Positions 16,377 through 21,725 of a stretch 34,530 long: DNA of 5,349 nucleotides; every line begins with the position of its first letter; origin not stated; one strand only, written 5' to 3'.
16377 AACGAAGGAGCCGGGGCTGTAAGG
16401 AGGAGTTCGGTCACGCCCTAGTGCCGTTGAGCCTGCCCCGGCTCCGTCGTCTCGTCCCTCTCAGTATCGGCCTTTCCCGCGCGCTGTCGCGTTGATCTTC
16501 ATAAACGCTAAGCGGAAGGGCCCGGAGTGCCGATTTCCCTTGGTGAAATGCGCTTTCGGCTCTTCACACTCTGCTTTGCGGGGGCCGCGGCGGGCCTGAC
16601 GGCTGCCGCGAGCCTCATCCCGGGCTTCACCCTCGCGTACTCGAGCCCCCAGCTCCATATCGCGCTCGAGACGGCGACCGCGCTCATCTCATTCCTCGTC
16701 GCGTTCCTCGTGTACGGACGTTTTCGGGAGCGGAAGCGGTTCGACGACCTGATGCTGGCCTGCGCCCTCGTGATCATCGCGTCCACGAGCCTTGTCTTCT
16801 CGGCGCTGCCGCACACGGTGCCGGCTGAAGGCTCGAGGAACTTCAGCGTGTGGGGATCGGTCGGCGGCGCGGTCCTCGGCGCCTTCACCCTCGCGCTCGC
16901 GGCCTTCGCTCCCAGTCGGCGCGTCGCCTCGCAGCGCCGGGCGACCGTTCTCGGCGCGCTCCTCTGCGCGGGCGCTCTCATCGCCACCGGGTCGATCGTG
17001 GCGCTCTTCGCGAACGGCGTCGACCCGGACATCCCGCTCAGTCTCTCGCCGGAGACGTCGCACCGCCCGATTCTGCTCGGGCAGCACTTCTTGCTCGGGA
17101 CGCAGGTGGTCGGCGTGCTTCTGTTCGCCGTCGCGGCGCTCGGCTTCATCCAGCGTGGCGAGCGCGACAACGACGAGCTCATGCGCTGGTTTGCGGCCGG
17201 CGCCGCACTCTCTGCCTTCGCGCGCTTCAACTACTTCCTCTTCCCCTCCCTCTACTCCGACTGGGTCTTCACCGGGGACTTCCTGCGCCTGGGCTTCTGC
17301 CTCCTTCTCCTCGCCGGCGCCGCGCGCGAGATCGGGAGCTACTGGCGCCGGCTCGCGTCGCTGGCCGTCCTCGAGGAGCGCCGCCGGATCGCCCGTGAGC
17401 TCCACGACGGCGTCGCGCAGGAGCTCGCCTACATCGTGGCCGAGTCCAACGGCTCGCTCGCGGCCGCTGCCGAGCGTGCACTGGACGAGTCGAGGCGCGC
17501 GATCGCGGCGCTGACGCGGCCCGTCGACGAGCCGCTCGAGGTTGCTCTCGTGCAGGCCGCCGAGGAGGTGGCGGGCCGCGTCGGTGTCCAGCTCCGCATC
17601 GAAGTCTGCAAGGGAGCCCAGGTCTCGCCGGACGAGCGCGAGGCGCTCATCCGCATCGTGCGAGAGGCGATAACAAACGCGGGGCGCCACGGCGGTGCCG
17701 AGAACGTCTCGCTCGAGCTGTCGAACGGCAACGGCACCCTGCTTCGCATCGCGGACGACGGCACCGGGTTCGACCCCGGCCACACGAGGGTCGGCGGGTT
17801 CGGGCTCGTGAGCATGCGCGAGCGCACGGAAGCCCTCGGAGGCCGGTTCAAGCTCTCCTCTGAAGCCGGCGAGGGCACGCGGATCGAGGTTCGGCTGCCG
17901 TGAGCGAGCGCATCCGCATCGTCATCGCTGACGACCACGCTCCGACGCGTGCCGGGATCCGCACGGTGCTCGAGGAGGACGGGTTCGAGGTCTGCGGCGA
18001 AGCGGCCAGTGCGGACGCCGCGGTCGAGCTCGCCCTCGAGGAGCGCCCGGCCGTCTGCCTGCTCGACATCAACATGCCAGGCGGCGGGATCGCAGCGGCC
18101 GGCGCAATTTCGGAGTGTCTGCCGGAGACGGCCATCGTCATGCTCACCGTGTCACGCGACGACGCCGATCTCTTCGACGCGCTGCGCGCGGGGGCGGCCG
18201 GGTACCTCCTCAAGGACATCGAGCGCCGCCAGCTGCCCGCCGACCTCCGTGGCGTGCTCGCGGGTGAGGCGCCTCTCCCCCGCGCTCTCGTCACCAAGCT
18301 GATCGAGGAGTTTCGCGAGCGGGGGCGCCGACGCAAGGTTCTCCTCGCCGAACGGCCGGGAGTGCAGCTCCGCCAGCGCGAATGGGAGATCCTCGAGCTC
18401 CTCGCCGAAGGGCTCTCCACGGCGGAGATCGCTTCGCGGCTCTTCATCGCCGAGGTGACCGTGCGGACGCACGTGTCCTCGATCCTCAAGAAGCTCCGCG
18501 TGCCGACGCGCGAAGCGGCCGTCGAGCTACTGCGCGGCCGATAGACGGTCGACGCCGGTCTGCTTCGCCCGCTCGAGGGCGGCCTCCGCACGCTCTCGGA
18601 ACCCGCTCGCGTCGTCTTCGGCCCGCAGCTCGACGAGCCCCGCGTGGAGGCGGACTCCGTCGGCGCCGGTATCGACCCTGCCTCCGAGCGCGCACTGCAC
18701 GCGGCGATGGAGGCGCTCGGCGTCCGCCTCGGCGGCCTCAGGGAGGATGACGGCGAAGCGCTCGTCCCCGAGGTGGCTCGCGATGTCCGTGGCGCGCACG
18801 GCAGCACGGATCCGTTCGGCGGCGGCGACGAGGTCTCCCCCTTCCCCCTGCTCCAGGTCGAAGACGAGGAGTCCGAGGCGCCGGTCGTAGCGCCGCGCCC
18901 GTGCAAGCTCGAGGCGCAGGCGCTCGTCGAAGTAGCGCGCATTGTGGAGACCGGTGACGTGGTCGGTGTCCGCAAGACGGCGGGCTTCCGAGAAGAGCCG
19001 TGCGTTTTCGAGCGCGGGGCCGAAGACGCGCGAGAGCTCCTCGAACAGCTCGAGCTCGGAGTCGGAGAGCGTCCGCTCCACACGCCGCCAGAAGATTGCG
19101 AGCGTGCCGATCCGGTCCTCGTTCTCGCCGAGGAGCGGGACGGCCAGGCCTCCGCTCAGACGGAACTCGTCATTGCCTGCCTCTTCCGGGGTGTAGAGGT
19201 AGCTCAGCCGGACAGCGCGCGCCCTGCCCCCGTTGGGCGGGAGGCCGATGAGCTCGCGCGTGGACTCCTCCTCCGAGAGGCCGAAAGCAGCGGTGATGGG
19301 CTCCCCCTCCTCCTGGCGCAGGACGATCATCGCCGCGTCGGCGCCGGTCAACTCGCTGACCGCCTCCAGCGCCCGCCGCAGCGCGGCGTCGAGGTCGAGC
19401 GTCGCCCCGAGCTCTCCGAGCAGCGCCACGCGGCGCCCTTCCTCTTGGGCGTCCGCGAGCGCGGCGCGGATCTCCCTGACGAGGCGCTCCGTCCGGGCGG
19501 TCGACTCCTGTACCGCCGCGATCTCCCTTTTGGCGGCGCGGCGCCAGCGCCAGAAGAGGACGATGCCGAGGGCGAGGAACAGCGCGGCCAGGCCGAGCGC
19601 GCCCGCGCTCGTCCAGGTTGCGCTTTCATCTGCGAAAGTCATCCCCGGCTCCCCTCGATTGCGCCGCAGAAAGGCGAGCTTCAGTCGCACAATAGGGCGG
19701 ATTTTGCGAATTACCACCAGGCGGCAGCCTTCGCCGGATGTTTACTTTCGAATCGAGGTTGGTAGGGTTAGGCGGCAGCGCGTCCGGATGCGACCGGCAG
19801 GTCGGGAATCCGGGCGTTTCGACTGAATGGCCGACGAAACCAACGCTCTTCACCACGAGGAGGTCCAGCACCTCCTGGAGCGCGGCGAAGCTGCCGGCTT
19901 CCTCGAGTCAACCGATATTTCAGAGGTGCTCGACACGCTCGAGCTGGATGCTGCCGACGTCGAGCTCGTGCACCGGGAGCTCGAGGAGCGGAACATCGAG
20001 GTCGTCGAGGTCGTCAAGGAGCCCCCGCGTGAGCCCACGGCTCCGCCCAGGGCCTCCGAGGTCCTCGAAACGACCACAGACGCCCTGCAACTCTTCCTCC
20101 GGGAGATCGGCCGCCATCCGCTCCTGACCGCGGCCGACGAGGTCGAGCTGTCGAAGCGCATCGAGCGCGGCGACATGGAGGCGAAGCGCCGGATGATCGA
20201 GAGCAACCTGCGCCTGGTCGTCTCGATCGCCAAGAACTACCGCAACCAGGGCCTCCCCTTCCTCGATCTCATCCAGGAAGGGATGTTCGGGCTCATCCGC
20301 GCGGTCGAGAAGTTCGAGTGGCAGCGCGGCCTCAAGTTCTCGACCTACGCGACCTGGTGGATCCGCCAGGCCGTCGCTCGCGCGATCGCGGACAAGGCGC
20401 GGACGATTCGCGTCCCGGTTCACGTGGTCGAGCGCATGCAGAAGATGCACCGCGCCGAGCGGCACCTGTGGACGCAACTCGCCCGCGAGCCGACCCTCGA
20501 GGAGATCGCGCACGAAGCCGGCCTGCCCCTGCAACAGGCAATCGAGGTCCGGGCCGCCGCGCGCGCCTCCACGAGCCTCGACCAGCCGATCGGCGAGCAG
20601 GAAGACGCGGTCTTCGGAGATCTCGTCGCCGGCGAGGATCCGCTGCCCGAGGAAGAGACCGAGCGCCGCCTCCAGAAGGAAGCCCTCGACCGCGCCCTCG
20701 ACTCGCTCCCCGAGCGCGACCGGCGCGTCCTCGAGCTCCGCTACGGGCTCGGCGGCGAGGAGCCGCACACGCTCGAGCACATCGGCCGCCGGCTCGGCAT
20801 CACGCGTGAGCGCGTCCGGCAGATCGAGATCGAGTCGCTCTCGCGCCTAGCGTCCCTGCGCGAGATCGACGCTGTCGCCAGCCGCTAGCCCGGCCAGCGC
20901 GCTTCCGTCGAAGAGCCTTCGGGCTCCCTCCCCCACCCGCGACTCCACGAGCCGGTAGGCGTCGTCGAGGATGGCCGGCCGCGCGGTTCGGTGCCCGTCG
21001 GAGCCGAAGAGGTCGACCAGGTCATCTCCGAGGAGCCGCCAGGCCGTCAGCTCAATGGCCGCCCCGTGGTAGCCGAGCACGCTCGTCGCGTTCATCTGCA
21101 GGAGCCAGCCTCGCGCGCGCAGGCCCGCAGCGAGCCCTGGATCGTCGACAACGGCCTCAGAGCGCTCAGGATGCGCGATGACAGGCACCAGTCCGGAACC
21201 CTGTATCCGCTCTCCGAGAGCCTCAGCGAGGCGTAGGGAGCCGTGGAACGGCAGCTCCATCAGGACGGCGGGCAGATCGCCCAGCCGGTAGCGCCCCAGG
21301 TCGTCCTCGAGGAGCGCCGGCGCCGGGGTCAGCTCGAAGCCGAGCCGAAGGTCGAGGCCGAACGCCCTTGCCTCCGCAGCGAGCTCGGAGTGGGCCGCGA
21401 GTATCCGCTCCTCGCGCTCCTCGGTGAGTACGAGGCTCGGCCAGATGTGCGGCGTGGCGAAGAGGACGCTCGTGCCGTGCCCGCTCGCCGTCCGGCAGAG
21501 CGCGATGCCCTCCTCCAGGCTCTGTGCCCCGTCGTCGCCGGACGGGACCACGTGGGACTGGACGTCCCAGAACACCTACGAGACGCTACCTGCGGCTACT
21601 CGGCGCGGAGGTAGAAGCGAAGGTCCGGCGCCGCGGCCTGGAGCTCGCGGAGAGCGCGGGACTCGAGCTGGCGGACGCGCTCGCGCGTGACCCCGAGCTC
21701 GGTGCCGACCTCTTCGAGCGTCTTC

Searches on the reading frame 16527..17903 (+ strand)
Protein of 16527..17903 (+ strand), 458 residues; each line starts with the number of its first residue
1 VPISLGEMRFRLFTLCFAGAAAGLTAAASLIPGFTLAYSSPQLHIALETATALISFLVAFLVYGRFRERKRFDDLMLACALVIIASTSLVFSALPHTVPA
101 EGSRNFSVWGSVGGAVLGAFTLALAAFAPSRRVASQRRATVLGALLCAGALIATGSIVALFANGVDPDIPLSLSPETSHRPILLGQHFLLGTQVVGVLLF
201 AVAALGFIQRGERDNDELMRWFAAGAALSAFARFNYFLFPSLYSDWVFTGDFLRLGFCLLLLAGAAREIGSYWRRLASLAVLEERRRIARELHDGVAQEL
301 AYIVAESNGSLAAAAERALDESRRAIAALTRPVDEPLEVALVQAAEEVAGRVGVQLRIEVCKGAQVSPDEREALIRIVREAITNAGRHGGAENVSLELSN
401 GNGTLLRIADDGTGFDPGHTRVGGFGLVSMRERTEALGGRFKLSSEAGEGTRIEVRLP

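Call 15: search_protein_families(library=pfam, proteins=[window:16527-17903:+], max_evalue=0.001)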
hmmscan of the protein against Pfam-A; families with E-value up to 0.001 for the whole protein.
window:16527-17903:+ (458 aa): 4 families
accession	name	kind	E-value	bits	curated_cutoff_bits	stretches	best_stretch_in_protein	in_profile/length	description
PF02518.31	HATPase_c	-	1.1e-12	48.8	26.4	1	371-458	3-108/111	Histidine kinase-, DNA gyrase B-, and HSP90-like ATPase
PF17159.10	MASE3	-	1.1e-09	38.7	31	1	41-263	7-217/226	Membrane-associated sensor domain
PF07730.19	HisKA_3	-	2.8e-08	34.6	24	1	284-330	1-46/68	Histidine kinase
PF13581.12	HATPase_c_2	-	3.7e-05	24.2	27.4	1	360-432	18-107/127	Histidine kinase-like ATPase domain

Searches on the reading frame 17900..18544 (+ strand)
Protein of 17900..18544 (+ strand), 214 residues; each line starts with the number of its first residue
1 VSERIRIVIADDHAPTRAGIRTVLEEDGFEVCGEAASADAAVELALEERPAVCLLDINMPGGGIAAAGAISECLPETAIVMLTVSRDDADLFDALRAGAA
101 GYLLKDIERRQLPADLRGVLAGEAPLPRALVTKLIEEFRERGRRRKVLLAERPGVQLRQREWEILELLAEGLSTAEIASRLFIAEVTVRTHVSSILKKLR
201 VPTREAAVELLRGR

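Call 15: search_protein_families(library=pfam, proteins=[window:17900-18544:+], max_evalue=0.001)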
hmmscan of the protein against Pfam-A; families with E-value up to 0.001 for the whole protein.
window:17900-18544:+ (214 aa): 5 families
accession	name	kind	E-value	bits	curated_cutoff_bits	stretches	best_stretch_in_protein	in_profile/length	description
PF00072.30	Response_reg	-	1.2e-21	77.4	30.2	1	7-115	1-109/111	Response regulator receiver domain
PF00196.25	GerE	-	2.8e-17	62.5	23.5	1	157-209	3-55/57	Bacterial regulatory proteins, luxR family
PF08281.18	Sigma70_r4_2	-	6e-06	26.2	25.7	1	156-199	10-54/54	Sigma-70, region 4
PF13384.12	HTH_23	-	9.4e-05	22.6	24.6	1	159-189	5-35/50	Homeodomain-like domain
PF04545.22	Sigma70_r4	-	0.00011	22.1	24.1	1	156-200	4-49/50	Sigma-70, region 4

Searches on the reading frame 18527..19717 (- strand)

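Call 15: search_protein_families(library=pfam, proteins=[window:18527-19717:-], max_evalue=0.001)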
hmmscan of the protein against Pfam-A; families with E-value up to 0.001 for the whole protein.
window:18527-19717:- (396 aa): 4 families
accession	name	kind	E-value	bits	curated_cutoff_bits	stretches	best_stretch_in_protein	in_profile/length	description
PF00990.26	GGDEF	-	9.2e-16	58.5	23.8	1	249-389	1-159/161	Diguanylate cyclase, GGDEF domain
PF13185.12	GAF_2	-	3.5e-10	40.7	28.6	1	107-237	2-136/136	GAF domain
PF01590.32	GAF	-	9e-09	36.4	22.4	1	108-233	1-130/133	GAF domain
PF13492.12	GAF_3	-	2.1e-08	35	27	1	109-238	2-129/129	GAF domain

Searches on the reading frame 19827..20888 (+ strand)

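Call 15: search_protein_families(library=pfam, proteins=[window:19827-20888:+], max_evalue=0.001)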
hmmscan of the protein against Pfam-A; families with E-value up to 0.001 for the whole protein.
window:19827-20888:+ (353 aa): 6 families
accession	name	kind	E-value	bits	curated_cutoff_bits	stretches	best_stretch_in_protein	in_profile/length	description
PF04542.20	Sigma70_r2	-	1.3e-21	76.6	24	1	123-193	1-71/71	Sigma-70 region 2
PF04545.22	Sigma70_r4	-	6.1e-18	64.5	24.1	1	290-341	1-48/50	Sigma-70, region 4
PF04539.22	Sigma70_r3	-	9.9e-17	61.3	25.3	1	202-276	1-76/78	Sigma-70 region 3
PF00140.25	Sigma70_r1_2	-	1.3e-15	57.4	22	1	85-117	1-33/34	Sigma-70 factor, region 1.2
PF03979.19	Sigma70_r1_1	-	8.6e-08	32.5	22.5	1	10-64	4-58/81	Sigma-70 factor, region 1.1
PF08281.18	Sigma70_r4_2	-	0.00028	20.9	25.7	1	285-328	2-41/54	Sigma-70, region 4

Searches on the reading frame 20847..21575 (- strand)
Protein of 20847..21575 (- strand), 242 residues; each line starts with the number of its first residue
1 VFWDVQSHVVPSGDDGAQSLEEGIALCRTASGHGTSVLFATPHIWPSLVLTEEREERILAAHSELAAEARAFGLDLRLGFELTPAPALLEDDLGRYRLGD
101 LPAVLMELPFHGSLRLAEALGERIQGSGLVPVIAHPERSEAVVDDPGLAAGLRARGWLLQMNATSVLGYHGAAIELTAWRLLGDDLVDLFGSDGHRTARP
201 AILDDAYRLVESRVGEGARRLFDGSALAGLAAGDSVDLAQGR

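Call 15: search_protein_families(library=pfam, proteins=[window:20847-21575:-], max_evalue=0.001)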
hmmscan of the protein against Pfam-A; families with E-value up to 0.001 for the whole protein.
window:20847-21575:- (242 aa): 1 family
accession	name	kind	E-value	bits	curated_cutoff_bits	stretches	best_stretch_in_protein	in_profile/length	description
PF19567.5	CpsB_CapC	-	6.8e-30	104.7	27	1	3-218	2-220/234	Capsular polysaccharide synthesis, CpsB/CapC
